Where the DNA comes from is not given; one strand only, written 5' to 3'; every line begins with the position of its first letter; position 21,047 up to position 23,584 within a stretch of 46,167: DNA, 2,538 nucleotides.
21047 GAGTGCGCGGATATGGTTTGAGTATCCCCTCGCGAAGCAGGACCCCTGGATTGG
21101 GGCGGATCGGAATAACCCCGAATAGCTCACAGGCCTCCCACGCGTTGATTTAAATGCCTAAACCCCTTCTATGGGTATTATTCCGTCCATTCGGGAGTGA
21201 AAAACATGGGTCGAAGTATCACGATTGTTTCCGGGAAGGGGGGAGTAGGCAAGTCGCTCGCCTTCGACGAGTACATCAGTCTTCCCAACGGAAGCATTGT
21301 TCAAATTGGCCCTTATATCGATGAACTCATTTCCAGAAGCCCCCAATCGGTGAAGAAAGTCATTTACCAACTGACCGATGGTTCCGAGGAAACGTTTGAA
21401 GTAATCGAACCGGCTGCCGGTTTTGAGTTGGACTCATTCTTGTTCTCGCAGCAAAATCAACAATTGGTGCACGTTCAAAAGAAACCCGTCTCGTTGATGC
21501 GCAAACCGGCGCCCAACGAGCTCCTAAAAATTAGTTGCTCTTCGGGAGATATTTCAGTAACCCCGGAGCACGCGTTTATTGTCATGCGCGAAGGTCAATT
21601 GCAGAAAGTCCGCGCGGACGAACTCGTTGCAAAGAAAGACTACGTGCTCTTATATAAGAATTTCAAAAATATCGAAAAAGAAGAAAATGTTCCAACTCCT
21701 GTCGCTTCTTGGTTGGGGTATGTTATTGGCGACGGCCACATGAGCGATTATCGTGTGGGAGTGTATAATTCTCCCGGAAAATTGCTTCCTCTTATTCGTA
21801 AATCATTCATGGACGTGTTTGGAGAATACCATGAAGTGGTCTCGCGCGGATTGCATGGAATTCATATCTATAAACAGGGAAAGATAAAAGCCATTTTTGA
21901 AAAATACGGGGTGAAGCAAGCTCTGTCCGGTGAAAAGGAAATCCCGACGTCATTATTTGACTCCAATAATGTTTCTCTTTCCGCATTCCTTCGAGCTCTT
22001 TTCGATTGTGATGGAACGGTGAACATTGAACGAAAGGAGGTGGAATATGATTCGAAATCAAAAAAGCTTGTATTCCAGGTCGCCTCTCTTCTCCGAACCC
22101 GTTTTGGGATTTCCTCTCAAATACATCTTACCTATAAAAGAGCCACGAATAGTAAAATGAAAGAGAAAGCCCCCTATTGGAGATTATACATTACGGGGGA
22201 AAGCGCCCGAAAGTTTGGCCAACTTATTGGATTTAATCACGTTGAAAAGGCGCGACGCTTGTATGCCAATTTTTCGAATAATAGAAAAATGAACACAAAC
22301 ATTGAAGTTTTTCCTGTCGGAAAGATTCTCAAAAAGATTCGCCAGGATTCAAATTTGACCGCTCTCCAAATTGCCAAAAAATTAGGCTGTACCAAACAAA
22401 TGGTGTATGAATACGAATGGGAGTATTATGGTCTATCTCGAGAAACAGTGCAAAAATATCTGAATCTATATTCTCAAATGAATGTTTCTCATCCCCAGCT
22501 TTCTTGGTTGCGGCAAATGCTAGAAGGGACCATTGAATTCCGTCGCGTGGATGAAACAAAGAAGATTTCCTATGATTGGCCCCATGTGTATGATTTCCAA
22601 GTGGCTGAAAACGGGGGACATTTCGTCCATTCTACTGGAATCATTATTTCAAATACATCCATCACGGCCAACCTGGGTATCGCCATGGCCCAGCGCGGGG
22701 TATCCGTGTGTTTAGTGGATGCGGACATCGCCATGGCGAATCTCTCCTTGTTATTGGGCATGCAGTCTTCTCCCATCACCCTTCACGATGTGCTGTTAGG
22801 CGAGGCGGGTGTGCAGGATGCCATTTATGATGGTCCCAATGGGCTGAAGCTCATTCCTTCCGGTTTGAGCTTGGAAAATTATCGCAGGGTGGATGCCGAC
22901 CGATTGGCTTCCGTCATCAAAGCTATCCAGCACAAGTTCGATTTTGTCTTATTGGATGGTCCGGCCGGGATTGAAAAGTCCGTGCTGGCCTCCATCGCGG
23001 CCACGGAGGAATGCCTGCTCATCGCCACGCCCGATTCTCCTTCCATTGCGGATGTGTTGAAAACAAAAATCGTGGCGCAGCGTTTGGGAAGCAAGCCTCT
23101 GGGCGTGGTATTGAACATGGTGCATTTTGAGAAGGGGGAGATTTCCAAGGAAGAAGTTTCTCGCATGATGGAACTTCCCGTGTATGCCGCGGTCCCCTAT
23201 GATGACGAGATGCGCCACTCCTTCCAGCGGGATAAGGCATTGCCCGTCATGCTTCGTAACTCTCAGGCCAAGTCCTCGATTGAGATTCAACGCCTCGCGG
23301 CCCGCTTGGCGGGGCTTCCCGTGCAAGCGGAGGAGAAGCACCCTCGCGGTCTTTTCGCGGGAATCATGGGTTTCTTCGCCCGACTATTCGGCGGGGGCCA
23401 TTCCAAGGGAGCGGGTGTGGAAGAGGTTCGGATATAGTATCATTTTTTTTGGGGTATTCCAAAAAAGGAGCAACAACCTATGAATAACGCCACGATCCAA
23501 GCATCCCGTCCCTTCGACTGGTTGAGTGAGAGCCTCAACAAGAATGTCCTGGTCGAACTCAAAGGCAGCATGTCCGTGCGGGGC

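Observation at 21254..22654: Intein inside the Walker A loop of a MinD/ParA-class ATPase, with non-canonical splice-junction residues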

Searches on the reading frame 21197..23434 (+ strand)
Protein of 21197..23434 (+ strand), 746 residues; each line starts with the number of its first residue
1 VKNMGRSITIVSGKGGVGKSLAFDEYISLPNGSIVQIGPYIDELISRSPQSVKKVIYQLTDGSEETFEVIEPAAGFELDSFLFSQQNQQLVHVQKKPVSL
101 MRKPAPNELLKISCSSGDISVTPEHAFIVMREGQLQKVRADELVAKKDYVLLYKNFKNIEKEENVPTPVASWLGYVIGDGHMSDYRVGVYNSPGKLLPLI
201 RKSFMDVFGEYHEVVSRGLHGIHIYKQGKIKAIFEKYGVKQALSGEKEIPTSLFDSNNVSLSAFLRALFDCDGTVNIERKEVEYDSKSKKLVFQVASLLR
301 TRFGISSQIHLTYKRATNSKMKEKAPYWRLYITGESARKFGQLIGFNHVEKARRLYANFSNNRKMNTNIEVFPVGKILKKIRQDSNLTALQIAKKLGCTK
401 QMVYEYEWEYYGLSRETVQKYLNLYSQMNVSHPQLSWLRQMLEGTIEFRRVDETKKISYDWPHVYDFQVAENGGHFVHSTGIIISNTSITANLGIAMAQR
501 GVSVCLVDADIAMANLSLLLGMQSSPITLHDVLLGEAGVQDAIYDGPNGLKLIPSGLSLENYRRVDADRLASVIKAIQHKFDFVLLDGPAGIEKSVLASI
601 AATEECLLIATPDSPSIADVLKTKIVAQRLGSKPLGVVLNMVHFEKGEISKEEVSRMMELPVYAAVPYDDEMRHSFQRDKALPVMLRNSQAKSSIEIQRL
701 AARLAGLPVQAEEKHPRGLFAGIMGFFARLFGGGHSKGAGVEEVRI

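Call 3: search_protein_families(library=pfam, proteins=[window:21197-23434:+], max_evalue=0.01)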
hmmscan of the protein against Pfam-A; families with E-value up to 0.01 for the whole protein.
window:21197-23434:+ (746 aa): 10 families
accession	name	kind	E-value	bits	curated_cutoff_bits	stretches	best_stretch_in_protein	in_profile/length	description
PF14528.11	LAGLIDADG_3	-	2.2e-17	63.5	22.5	1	262-345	4-82/82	LAGLIDADG-like domain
PF10609.15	ParA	-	2.5e-15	57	27.1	1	487-703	18-244/246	NUBPL iron-transfer P-loop NTPase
PF01656.29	CbiA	-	5.8e-14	52.6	25.4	1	487-679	13-122/125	CobQ/CobB/MinD/ParA nucleotide binding domain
PF13614.12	AAA_31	-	1.4e-09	38.5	27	1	486-611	15-148/177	AAA domain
PF14890.11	Intein_splicing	-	2e-07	31.4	35.8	1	91-484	31-153/155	Intein splicing domain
PF06564.18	CBP_BcsQ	-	5.6e-06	26.5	21.3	1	486-615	15-150/234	Cellulose biosynthesis protein BcsQ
PF01381.28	HTH_3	-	6.7e-05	23.3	23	1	378-425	1-48/55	Helix-turn-helix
PF13500.12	AAA_26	-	0.00022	21.6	27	1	570-672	88-194/198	AAA domain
PF08279.18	HTH_11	-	0.0015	18.8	25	0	376-405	4-34/55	HTH domain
PF12844.13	HTH_19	-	0.0035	17.7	30.2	0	375-425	1-51/64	Helix-turn-helix domain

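Call 4: search_protein_families(library=ncbifam, proteins=[window:21197-23434:+], max_evalue=0.01)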
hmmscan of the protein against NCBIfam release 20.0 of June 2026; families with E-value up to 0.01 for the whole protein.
window:21197-23434:+ (746 aa): 28 families (the best 25 are shown)
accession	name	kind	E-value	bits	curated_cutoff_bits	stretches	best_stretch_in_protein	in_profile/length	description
TIGR01969.1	minD_arch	subfamily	3.8e-75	252.3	201.75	1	486-721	14-247/251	cell division ATPase MinD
TIGR01968.1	minD_bact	equivalog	5.4e-32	111.2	212.9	1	485-726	14-260/261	septum site-determining protein MinD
NF011491.0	PRK14898.1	equivalog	1.3e-20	73.1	783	2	171-490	247-547/860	DNA-directed RNA polymerase subunit A''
NF005852.0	PRK07773.1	equivalog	2.1e-14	52.8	780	1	113-400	457-755/886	replicative DNA helicase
NF003157.0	PRK04132.1-2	equivalog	5e-14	51.2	1103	1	97-382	101-374/864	replication factor C small subunit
TIGR01007.1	eps_fam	subfamily_domain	9e-14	51.5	108.05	1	486-646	31-194/204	polysaccharide biosynthesis tyrosine autokinase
NF003159.0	PRK04132.1-4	equivalog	3.4e-13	48.5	999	1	103-356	117-342/852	replication factor C small subunit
NF041136.1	MrpORP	equivalog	1.2e-12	47.8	450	1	580-704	114-248/365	iron-sulfur cluster carrier protein MrpORP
NF011418.0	PRK14845.1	equivalog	1.9e-12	45.8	756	1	110-401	94-350/1049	translation initiation factor IF-2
NF045703.1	rSAM_Tes_intein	exception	9.7e-12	43.5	1700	1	100-158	222-281/1040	tetraether lipid synthase Tes, intein-containing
NF008079.0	PRK10818.1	equivalog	2.3e-11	43.5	508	1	484-732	14-269/270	septum site-determining protein MinD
NF011287.0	PRK14698.1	equivalog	8.8e-10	37.2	1238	1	154-337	378-553/1017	V-type ATP synthase subunit A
TIGR03371.1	cellulose_yhjQ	equivalog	1.5e-09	37.7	157.85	1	486-621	15-155/246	cellulose biosynthesis protein BcsQ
NF038098.1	GyrA_w_intein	exception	2e-08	32.7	1850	1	144-382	213-448/1232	intein-containing DNA gyrase subunit A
TIGR01005.1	eps_transp_fam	subfamily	7.3e-08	31.1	411.7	1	487-645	561-721/754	exopolysaccharide transport protein family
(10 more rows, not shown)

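Call 5: find_homologous_proteins(query=window:21197-23434:+, max_evalue=1e-10)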
Query window:21197-23434:+ (746 aa): 36 proteins with E <= 1e-10 among 8000 candidates.
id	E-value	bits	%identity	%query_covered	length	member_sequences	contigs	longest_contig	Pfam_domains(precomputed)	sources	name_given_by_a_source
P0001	0.0e+0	1200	71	100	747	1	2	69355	PF10609.16,PF01656.30,PF13614.13,PF06564.19,PF14528.12,PF14890.12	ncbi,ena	-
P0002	0.0e+0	1195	69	100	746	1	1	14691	PF10609.16,PF01656.30,PF13614.13,PF06564.19,PF14528.12,PF14890.12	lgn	-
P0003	0.0e+0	1185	70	100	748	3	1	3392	PF10609.16,PF01656.30,PF13614.13,PF06564.19,PF14528.12,PF13560.13,PF14890.12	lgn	-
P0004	0.0e+0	1059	70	88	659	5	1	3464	PF10609.16,PF01656.30,PF13614.13,PF01381.29,PF06564.19,PF14528.12,PF13560.13,PF14890.12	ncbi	ncbi:MAG: cell division ATPase MinD [archaeon]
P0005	2.5e-283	960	57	97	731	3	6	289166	PF10609.16,PF01656.30,PF13614.13,PF06564.19,PF14528.12,PF14890.12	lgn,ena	-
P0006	2.9e-276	937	56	96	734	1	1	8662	PF10609.16,PF01656.30,PF13614.13,PF06564.19,PF14528.12,PF14890.12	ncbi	ncbi:MAG: cell division ATPase MinD [Candidatus Diapherotrites archaeon]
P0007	4.0e-264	897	53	98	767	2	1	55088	PF00142.25,PF10609.16,PF01656.30,PF13614.13,PF06564.19,PF14528.12,PF14890.12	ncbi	ncbi:MAG: cell division ATPase MinD [archaeon]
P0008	3.7e-261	887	53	98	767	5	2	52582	PF00142.25,PF10609.16,PF01656.30,PF13614.13,PF06564.19,PF14528.12,PF14890.12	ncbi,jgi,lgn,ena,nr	ncbi:cell division ATPase MinD [Candidatus Micrarchaeota archaeon]|nr:cell division ATPase MinD [Can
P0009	1.5e-194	667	72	55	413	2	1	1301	PF10609.16,PF01656.30,PF13614.13,PF06564.19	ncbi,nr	ncbi:MAG: cell division ATPase MinD, partial [archaeon]|nr:cell division ATPase MinD [archaeon]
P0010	1.3e-172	594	41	97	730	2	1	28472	PF00142.25,PF10609.16,PF01656.30,PF13614.13,PF03161.19,PF13500.13,PF14528.12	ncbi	-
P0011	7.9e-169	582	41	95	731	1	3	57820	PF10609.16,PF01656.30,PF13614.13,PF03161.19,PF13500.13,PF14528.12,PF14890.12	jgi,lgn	-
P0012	1.2e-160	555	41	95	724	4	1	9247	PF00142.25,PF10609.16,PF01656.30,PF13614.13,PF13500.13,PF14528.12,PF14890.12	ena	-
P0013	1.5e-160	554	39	96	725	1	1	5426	PF10609.16,PF01656.30,PF13614.13,PF03161.19,PF13500.13,PF14528.12,PF14890.12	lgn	-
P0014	1.2e-158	548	40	90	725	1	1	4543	PF00142.25,PF10609.16,PF01656.30,PF13614.13,PF03161.19,PF13500.13,PF06564.19,PF14528.12,PF14890.12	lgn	-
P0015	6.0e-155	536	38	96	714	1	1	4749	PF00142.25,PF10609.16,PF01656.30,PF13614.13,PF14528.12,PF14890.12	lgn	-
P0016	4.9e-149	516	36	96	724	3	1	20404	PF00142.25,PF10609.16,PF01656.30,PF13614.13,PF13500.13,PF14528.12,PF14890.12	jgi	-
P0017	2.7e-136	474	36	61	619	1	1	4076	PF10609.16,PF01656.30,PF13614.13,PF14528.12,PF14890.12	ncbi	-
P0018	4.6e-129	450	35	64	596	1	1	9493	PF00142.25,PF10609.16,PF01656.30,PF13614.13,PF14528.12,PF14890.12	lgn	-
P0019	2.5e-127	444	45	66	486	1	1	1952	PF10609.16,PF01656.30,PF13614.13,PF06564.19,PF14528.12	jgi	jgi:septum site-determining protein MinD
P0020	1.1e-29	122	25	47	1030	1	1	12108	PF02881.25,PF02978.27,PF01656.30,PF14528.12,PF00448.29,PF14890.12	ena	-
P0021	1.1e-29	122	25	47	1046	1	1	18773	PF02881.25,PF02978.27,PF14528.12,PF00448.29,PF14890.12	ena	-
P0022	1.1e-29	122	25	47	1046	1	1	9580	PF02881.25,PF02978.27,PF01656.30,PF14528.12,PF00448.29,PF14890.12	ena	-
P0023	4.1e-28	117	25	50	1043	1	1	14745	PF02881.25,PF02978.27,PF14528.12,PF00448.29,PF14890.12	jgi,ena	-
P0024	9.4e-28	115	26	66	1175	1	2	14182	PF14551.12,PF01381.29,PF17855.8,PF14528.12,PF00493.30,PF07728.21,PF01078.28,PF14890.12,PF17207.10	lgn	-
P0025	2.5e-26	111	25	46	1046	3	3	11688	PF02881.25,PF02978.27,PF14528.12,PF00448.29,PF14890.12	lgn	-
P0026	6.5e-25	106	25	50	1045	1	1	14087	PF02881.25,PF02978.27,PF01656.30,PF14528.12,PF00448.29,PF14890.12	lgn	-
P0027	1.6e-23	101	26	35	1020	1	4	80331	PF02881.25,PF02978.27,PF14528.12,PF00448.29,PF14890.12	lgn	-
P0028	4.4e-23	100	25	47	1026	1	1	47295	PF02881.25,PF02978.27,PF14528.12,PF00448.29,PF14890.12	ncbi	-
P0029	4.0e-22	97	23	65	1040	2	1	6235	PF02881.25,PF02978.27,PF01656.30,PF14528.12,PF00448.29,PF14890.12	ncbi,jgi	-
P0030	3.4e-21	94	24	47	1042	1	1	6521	PF02881.25,PF02978.27,PF14528.12,PF00448.29,PF14890.12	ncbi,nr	ncbi:signal recognition particle receptor subunit alpha [Candidatus Micrarchaeota archaeon]|nr:signa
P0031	8.5e-21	92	26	46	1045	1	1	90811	PF02881.25,PF02978.27,PF14528.12,PF00448.29,PF14890.12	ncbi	ncbi:MAG: LAGLIDADG family homing endonuclease [archaeon]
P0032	1.9e-20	91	23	46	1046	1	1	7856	PF02881.25,PF02978.27,PF01656.30,PF14528.12,PF00448.29,PF14890.12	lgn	-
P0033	2.5e-19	87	28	42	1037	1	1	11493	PF02881.25,PF02978.27,PF14528.12,PF00448.29,PF14890.12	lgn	-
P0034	5.4e-17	80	24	34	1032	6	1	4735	PF02881.25,PF02978.27,PF14528.12,PF00448.29,PF14890.12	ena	-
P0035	5.4e-15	73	32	33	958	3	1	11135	PF14528.12,PF14890.12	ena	-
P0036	2.4e-11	61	29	37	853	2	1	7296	PF02867.21,PF14528.12,PF14890.12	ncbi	ncbi:MAG: ribonucleoside-diphosphate reductase, adenosylcobalamin-dependent, partial [Candidatus Aen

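Call 34: predict_structure(alignment_id=A1)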
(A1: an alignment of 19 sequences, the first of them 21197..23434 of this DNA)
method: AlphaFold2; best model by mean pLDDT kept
length: 746 residues; sequences in the alignment: 19
mean_pLDDT: 77.2   pTM: 0.60
mean pLDDT of the five models: 77.2, 76.6, 75.5, 75.4, 74.5
residues with pLDDT >= 90: 137; 70-90: 428; 50-70: 113; < 50: 68
segments of 3 or more residues with pLDDT < 50: 1-3, 14-18, 57-60, 470-474, 480-487, 677-680, 711-746
pLDDT, mean of each block of 10 residues (from residue 1): 73 48 80 84 82 58 63 74 63 68 80 84 78 79 85 72 81 93 87 90 95 90 90 90 88 90 95 85 91 91 87 64 73 88 91 87 63 87 92 89 83 82 92 85 80 87 72 52 41 84 86 66 70 85 83 73 76 89 83 74 86 69 81 86 70 81 81 52 73 85 76 38 45 31 28
secondary structure, 60 per line:
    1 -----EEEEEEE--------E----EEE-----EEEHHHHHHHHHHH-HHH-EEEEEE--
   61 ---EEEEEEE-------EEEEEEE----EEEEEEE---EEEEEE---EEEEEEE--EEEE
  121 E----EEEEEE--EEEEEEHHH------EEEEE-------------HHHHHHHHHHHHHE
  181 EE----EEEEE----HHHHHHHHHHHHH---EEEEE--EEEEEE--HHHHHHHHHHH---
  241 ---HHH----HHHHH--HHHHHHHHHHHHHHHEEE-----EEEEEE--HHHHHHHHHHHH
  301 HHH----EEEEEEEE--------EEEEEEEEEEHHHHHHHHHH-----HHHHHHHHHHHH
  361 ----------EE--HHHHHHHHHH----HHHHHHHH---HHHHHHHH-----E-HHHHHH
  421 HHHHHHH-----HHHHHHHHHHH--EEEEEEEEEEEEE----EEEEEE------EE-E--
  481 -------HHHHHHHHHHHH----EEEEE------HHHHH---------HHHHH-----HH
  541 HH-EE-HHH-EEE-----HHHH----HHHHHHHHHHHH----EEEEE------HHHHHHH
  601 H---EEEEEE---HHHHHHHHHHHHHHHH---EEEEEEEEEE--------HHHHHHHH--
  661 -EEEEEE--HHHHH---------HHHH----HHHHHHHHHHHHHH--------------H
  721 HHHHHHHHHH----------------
elements in order (helices of 4 or more, strands of 3 or more residues): E6-12 E26-28 E34-36 H37-47 E53-58 E64-70 E78-84 E89-95 E99-104 E108-114 E117-121 E126-131 E134-139 E149-153 H167-179 E180-182 E187-191 H196-208 E212-216 E219-224 H227-237 H251-255 H258-272 E273-275 E281-286 H289-303 E308-315 E324-333 H334-343 H349-360 H375-384 H389-396 H400-407 H415-427 H433-443 E446-458 E463-468 H488-499 E504-508 H515-519 H529-533 H539-542 E551-553 H559-562 H567-578 E583-587 H594-601 E605-610 H614-629 E633-642 H651-658 E662-667 H670-674 H684-687 H692-705 H720-730

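Call 37: fold_search(model_id=the predicted structure, library=pdb)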
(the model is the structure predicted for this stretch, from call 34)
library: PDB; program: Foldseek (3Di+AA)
matches with E <= 10: 1497; with E <= 0.001: 295
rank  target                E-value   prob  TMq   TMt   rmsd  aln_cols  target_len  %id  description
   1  7qss                  3.7e-24  1.00  0.46  0.75   4.7       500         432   19  Crystal structure of homing endonuclease-associated TliVMA intein (C1A) (released 2022-03-30)
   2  1hyq                  7.0e-22  1.00  0.27  0.83   3.0       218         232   46  MIND BACTERIAL CELL DIVISION REGULATOR FROM A. FULGIDUS (released 2001-03-14)
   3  7qsu                  3.4e-21  1.00  0.39  0.74   6.1       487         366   17  Crystal structure of homing endonuclease-associated TliVMA intein (C1A, d333-339) (released 2022-03-30)
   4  1g3q                  4.8e-20  1.00  0.29  0.88   1.9       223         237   35  CRYSTAL STRUCTURE ANALYSIS OF PYROCOCCUS FURIOSUS CELL DIVISION ATPASE MIND (released 2001-04-21)
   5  1ion                  5.3e-19  1.00  0.28  0.85   1.5       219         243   32  THE SEPTUM SITE-DETERMINING PROTEIN MIND COMPLEXED WITH MG-ADP FROM PYROCOCCUS HORIKOSHII OT3 (released 2001-09-26)
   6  1dq3                  5.5e-18  1.00  0.39  0.60   7.3       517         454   16  CRYSTAL STRUCTURE OF AN ARCHAEAL INTEIN-ENCODED HOMING ENDONUCLEASE PI-PFUI (released 2000-07-05)
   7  2cw7                  1.2e-17  1.00  0.41  0.56   7.7       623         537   17  Crystal structure of intein homing endonuclease II (released 2006-04-18)
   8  7qst                  6.5e-17  1.00  0.35  0.66   6.9       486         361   14  Crystal structure of homing endonuclease-associated PhoVMA intein (C1A) (released 2022-03-30)
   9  4v03_B                1.6e-14  1.00  0.27  0.82   2.5       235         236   23  MinD cell division protein, Aquifex aeolicus (released 2015-01-14)
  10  8p53_A                2.5e-14  1.00  0.26  0.69   7.9       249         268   26  Cryo-EM structure of the c-di-GMP-free FleQ-FleN master regulator complex of P. aeruginosa (released 2023-12-13)
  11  4v03_A                3.1e-14  1.00  0.27  0.81   2.6       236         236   24  MinD cell division protein, Aquifex aeolicus (released 2015-01-14)
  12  4v02_B                4.3e-14  1.00  0.27  0.80   2.6       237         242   24  MinC:MinD cell division protein complex, Aquifex aeolicus (released 2015-01-14)
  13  5j1j_B                5.7e-14  1.00  0.26  0.75   3.1       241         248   25  Structure of FleN-AMPPNP complex (released 2017-03-29)
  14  5j1j_A                6.4e-14  1.00  0.25  0.65  11.3       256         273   26  Structure of FleN-AMPPNP complex (released 2017-03-29)
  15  4rz2_B                1.1e-13  1.00  0.26  0.70  13.8       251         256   22  Crystal structure of the MinD-like ATPase FlhG (released 2015-03-04)
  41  1ef0_A                5.3e-10  1.00  0.28  0.45   9.8       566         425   12  CRYSTAL STRUCTURE OF PI-SCEI MINIPRECURSOR (released 2000-06-07)
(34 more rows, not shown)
